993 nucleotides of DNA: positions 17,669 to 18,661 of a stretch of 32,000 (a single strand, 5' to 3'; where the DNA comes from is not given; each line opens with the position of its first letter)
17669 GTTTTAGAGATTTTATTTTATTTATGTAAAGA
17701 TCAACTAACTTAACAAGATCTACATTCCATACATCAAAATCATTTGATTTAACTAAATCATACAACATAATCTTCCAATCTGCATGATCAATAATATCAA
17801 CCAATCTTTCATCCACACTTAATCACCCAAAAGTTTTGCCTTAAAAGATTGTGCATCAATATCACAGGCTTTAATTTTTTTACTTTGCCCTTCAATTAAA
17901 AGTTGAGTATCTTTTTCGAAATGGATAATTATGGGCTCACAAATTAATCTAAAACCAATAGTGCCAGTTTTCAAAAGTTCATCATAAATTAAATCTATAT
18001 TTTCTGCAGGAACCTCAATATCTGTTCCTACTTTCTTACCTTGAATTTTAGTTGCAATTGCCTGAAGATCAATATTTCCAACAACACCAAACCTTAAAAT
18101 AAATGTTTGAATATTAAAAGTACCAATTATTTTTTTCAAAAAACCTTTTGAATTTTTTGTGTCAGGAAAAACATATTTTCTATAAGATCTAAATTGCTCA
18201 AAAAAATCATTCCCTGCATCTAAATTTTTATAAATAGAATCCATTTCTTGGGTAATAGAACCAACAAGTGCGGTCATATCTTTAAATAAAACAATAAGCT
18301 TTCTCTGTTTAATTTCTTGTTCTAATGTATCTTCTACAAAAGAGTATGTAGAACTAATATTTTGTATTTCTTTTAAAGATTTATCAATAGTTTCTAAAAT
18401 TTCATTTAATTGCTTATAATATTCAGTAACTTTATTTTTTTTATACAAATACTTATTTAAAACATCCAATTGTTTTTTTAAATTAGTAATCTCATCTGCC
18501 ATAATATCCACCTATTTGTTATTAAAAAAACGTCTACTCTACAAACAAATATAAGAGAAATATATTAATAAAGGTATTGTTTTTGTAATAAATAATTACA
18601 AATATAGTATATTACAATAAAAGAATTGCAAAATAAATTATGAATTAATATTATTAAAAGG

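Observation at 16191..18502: ScpA and ScpB are split by two tandem pilin-like (class III signal peptide) mini-genes in one tightly coupled operon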

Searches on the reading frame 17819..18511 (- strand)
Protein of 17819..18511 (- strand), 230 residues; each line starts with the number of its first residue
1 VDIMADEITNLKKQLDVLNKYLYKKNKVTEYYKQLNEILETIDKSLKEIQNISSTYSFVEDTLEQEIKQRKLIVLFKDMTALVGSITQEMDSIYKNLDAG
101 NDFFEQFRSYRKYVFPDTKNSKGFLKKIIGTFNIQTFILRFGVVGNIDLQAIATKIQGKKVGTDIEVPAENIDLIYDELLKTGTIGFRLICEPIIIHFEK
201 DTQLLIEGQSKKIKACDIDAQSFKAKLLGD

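Call 3: search_protein_families(library=pfam, proteins=[window:17819-18511:-], max_evalue=0.1)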
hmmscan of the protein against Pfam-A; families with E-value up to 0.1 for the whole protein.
window:17819-18511:- (230 aa): 6 families
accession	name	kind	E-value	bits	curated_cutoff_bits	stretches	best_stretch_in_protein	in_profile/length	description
PF18371.6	FAD_SOX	-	0.011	16.4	26.5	1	5-77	30-94/104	Flavin adenine dinucleotide (FAD)-dependent sulfhydryl oxidase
PF00511.22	PPV_E2_C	-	0.011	16.3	25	1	45-80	23-58/80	E2 (early) protein, C terminal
PF05256.17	UPF0223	-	0.02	15.7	25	1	43-90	9-56/86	Uncharacterised protein family (UPF0223)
PF08649.15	DASH_Dad1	-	0.027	15.1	31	0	81-101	8-28/55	DASH complex subunit Dad1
PF05531.17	NPV_P10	-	0.072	14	29.8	0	6-53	18-65/75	Nucleopolyhedrovirus P10 protein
PF10167.14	BORCS8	-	0.074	13.5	25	0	18-67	41-93/112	BLOC-1-related complex sub-unit 8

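Call 4: search_protein_families(library=ncbifam, proteins=[window:17819-18511:-], max_evalue=0.1)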
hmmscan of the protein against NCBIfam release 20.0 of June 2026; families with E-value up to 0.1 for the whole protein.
window:17819-18511:- (230 aa): 5 families
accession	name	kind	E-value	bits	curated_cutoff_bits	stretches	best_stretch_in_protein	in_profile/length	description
NF051442.1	NheB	equivalog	0.00019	20.6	500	0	6-60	296-347/398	non-hemolytic enterotoxin subunit B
NF043078.1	MMSYN1_0168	equivalog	0.013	14.2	800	1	20-111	138-224/649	oligopeptide ABC transporter ATP-binding protein OppF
NF045487.1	ASRP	equivalog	0.036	12.7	300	1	10-96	229-490/593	archaea-specific SMC-related protein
TIGR02467.1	CbiE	equivalog_domain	0.053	13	92.9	0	7-46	25-64/204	precorrin-6y C5,15-methyltransferase (decarboxylating) subunit CbiE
NF045650.1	CD1247_Nterm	equivalog_domain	0.079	13.6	30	0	15-51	31-67/70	CD1247 N-terminal domain-containing protein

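Call 36: find_homologous_proteins(query=window:17819-18502:-, max_evalue=0.001)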
Query window:17819-18502:- (227 aa): 3 proteins with E <= 0.001 among 269 candidates.
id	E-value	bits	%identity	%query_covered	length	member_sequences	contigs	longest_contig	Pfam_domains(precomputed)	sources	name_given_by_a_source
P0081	9.5e-139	478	100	100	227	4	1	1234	-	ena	-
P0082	2.3e-60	222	52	99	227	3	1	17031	-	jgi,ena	-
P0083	4.0e-55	205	44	100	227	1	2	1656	-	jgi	jgi:hypothetical protein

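Call 48: predict_structure(alignment_id=A5)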
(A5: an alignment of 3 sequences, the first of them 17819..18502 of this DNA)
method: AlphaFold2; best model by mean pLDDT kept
length: 227 residues; sequences in the alignment: 3
mean_pLDDT: 68.8   pTM: 0.51
mean pLDDT of the five models: 68.8, 68.6, 61.7, 51.4, 48.0
residues with pLDDT >= 90: 46; 70-90: 64; 50-70: 56; < 50: 61
segments of 3 or more residues with pLDDT < 50: 1-5, 15-32, 52-74, 93-103
pLDDT, mean of each block of 10 residues (from residue 1): 52 48 39 59 61 45 44 52 56 45 65 92 91 84 79 90 91 77 77 86 85 89 74
secondary structure, 60 per line:
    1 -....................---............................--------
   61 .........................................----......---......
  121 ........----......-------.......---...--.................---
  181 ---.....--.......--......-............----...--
elements in order: H2-21 H25-52 H61-101 E106-111 H115-128 E133-138 H146-152 E156-158 E161-165 H166-177 E184-188 E191-197 E200-205 H207-218 E223-225

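Call 50: search_protein_representatives(protein=window:17819-18502:-)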
Query: 227 residues. Proteins with E-value up to 0.001 (for the whole library): 44; up to 1e-10: 7; up to 1e-30: 2. The best 44 are listed.
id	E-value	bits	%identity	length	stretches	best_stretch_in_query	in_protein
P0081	3.0e-139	478.1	100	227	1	1-227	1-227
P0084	1.2e-50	188.7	44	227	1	8-226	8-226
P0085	2.8e-21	92.8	53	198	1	132-225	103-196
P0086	2.8e-13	66.6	24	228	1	5-222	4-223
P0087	2.1e-12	63.7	28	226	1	11-214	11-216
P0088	5.7e-12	62.3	22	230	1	2-220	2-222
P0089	2.6e-11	60.2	25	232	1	9-225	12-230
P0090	2.6e-10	56.9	25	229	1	15-222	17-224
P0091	2.5e-09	53.7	27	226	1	11-177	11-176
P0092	2.9e-09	53.5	23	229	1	8-218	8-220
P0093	3.0e-09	53.5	25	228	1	3-219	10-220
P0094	6.9e-09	52.3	25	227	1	15-221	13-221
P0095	1.2e-08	51.4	20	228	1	8-220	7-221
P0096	1.5e-08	51.1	26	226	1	4-178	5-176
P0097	1.6e-08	51.1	25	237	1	17-221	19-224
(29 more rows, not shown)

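Call 52: search_protein_families(library=pfam, alignment_id=A6, max_evalue=0.01)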
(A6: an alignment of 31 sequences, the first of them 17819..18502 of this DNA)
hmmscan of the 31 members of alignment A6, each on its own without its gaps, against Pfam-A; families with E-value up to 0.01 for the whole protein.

A. member 1, window:17819-18502:- (227 aa): 0 families

B. families by the number of members that match (of 31 scanned): 13 families
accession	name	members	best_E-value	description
PF07426.16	Dynactin_p22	2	0.00068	Dynactin subunit p22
PF18501.6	REC1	1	0.00063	Alpha helical recognition lobe domain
PF19314.4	DUF5917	1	0.0012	Family of unknown function (DUF5917)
PF08651.15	DASH_Duo1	1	0.002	DASH complex subunit Duo1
PF14611.13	KH_SLS1_1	1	0.0026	SLS1 protein first KH domain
PF18757.6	Nmad5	1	0.0036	Nucleotide modification associated domain 5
PF00213.23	OSCP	1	0.0037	ATP synthase delta (OSCP) subunit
PF08393.18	DHC_N2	1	0.0038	Dynein heavy chain, N-terminal region 2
PF01576.24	Myosin_tail_1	1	0.0044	Myosin tail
PF23511.1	Microp_apicomplexa_7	1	0.0047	Apicomplexa microprotein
PF05859.17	Mis12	1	0.0053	Mis12 protein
PF07765.17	KIP1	1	0.0064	KIP1-like protein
PF07011.16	Elf4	1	0.0066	Early Flowering 4 domain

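Call 53: search_solved_structures(query=A6, max_evalue=1)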
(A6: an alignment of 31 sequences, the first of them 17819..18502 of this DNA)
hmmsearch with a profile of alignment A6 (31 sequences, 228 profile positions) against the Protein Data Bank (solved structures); distinct sequences matched with E-value up to 1: 21.
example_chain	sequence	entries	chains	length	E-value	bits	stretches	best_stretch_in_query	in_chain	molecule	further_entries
6egc_A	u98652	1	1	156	0.013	18.3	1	4-63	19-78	SC_2L4HC2_23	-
6p5a_A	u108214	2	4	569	0.038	16.8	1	4-42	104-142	Transposable element P transposase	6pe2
6dlc_A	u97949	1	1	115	0.084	15.6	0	18-71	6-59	Designed protein DHD1:234_A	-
5j0k_A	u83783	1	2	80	0.099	15.4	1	4-62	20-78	designed protein 2L4HC2_23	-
2m1n_A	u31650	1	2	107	0.11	15.2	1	11-108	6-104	Type III secretion system filament chaperone CesA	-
5j2l_B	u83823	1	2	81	0.12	15.1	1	20-91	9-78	protein design 2L4HC2_11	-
6gv8_A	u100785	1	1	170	0.14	14.8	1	4-94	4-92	Hyperosmolarity resistance protein Emb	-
1wpa_A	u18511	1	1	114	0.2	14.4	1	16-98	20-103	Occludin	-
3g7c_A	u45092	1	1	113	0.21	14.3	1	16-97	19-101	Occludin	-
8qaf_A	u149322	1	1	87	0.24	14.1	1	35-97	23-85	sc-apCC-8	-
2d3e_A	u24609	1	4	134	0.31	13.7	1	6-65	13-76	General control protein GCN4 and Tropomyosin 1 alpha chain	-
1xaw_A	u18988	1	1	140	0.5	13.1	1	16-98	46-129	Occludin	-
9s7g_E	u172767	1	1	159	0.62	12.8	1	7-103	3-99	Sperm acrosome-associated protein 9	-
5lm1_A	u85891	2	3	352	0.67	12.7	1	23-97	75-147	Tyrosine-protein phosphatase non-receptor type 23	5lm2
8qae_A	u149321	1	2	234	0.75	12.5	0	20-83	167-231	sc-apCC-6-SLLA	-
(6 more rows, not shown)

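Call 54: fold_search(model_id=the predicted structure, library=pdb)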
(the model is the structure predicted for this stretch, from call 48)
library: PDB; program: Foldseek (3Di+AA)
matches with E <= 10: 436; with E <= 0.001: 0
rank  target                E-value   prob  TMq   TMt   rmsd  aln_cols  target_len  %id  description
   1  7ns8                  8.5e-03  0.80  0.22  0.29  12.1       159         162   15  Triphosphate tunnel metalloenzyme from Sulfolobus acidocaldarius (released 2021-06-02)
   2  2fjt_B                3.5e-02  0.38  0.19  0.24  12.2       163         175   12  Adenylyl cyclase class iv from Yersinia pestis (released 2006-11-14)
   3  3n0z_A                4.8e-02  0.41  0.20  0.24  12.5       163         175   12  Adenylate cyclase class IV with active site ligand 3AT (released 2010-11-24)
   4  3r7w_C                5.0e-02  0.38  0.19  0.16  16.1       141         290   14  Crystal Structure of Gtr1p-Gtr2p complex (released 2011-08-24)
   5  1mp9_A                5.4e-02  0.41  0.16  0.18  10.8       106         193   15  TBP from a mesothermophilic archaeon, Sulfolobus acidocaldarius (released 2003-11-04)
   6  1mp9_B                7.7e-02  0.38  0.16  0.19  10.8       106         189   14  TBP from a mesothermophilic archaeon, Sulfolobus acidocaldarius (released 2003-11-04)
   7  6hjm_H                7.7e-02  0.23  0.16  0.24  11.7       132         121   11  Myxococcus xanthus MglB (released 2019-12-04)
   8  3n10_A                7.7e-02  0.20  0.16  0.20  13.4       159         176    9  Product complex of adenylate cyclase class IV (released 2010-06-23)
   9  7t3b_E                8.1e-02  0.15  0.15  0.13  17.7       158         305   11  GATOR1-RAG-RAGULATOR - GAP Complex (released 2022-04-06)
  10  2hzm_G                8.6e-02  0.35  0.22  0.25  11.7       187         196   13  Structure of the Mediator head subcomplex Med18/20 (released 2006-09-12)
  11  6bm7_F                1.1e-01  0.18  0.15  0.12  12.0       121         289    9  Crystal structure of Trypanosoma brucei AdoMetDC/prozyme heterodimer in complex with pyrimidineamine inhibitor UTSAM56 (released 2018-01-03)
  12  6hjm_P                1.2e-01  0.18  0.16  0.23  11.8       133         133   10  Myxococcus xanthus MglB (released 2019-12-04)
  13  2y3m_B                1.3e-01  0.12  0.14  0.22  18.4       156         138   10  Structure of the extra-membranous domain of the secretin HofQ from Actinobacillus actinomycetemcomitans (released 2011-04-27)
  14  5tvm_F                1.4e-01  0.16  0.15  0.12  11.9       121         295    9  Crystal structure of Trypanosoma brucei AdoMetDC/prozyme heterodimer (released 2017-01-11)
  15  5x6v_G                1.4e-01  0.13  0.15  0.22  11.9       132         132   11  Crystal structure of human heteroheptameric complex (released 2017-12-06)
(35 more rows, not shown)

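Call 55: find_encoding_contigs(protein=P0086, flank=4000, max_places=2)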
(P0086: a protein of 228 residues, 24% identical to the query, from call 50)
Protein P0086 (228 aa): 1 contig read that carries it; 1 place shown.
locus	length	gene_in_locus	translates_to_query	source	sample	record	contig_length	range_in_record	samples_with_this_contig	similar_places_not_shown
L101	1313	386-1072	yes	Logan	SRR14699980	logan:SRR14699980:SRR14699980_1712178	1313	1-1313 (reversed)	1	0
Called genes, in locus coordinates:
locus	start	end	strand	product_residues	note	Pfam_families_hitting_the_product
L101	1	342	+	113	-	?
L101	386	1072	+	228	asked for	-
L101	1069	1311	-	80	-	?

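Call 56: find_encoding_contigs(protein=P0087, flank=4000, max_places=2)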
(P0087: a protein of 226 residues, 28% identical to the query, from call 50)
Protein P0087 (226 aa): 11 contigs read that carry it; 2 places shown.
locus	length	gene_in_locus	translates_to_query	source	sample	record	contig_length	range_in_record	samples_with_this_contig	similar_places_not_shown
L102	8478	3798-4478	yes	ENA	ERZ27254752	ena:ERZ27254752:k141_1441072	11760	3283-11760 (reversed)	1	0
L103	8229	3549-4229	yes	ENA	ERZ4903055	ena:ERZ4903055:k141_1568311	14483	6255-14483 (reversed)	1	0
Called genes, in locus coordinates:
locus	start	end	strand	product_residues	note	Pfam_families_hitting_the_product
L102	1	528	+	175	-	?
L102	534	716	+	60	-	-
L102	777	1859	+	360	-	PF01926:MMR_HSR1, PF02421:FeoB_N, PF16897:MMR_HSR1_Xtn (weak), PF02824:TGS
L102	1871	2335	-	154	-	-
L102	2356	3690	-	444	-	-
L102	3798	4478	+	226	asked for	-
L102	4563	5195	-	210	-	PF09778:Guanylate_cyc_2, PF11814:DUF3335 (faint), PF13529:Peptidase_C39_2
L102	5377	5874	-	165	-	-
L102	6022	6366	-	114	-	PF01918:Alba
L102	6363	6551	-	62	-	PF14697:Fer4_21 (faint), PF00037:Fer4 (faint), PF12837:Fer4_6 (faint), PF13237:Fer4_10 (faint), PF12838:Fer4_7 (weak), PF13187:Fer4_9 (weak)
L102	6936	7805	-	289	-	-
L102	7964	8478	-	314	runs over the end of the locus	-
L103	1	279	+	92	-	?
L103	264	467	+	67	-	-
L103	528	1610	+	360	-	PF01926:MMR_HSR1, PF02421:FeoB_N, PF16897:MMR_HSR1_Xtn (weak), PF02824:TGS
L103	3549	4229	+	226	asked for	-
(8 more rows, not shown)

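Call 57: find_encoding_contigs(protein=P0089, flank=4000, max_places=2)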
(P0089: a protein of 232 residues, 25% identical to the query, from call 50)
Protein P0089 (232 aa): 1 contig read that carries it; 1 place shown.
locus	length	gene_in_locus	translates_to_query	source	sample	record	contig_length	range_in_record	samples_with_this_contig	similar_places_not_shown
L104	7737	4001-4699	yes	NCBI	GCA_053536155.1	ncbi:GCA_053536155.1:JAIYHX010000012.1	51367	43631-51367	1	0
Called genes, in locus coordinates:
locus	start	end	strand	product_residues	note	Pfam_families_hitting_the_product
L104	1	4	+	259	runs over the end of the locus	PF13098:Thioredoxin_2, PF13462:Thioredoxin_4, PF01323:DSBA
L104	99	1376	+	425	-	PF12704:MacB_PCD, PF02687:FtsX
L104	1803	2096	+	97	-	PF12704:MacB_PCD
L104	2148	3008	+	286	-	PF02687:FtsX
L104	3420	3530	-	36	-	-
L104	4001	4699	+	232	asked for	-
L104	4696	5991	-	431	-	PF01935:DUF87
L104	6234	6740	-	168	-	-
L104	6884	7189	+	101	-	-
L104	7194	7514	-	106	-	-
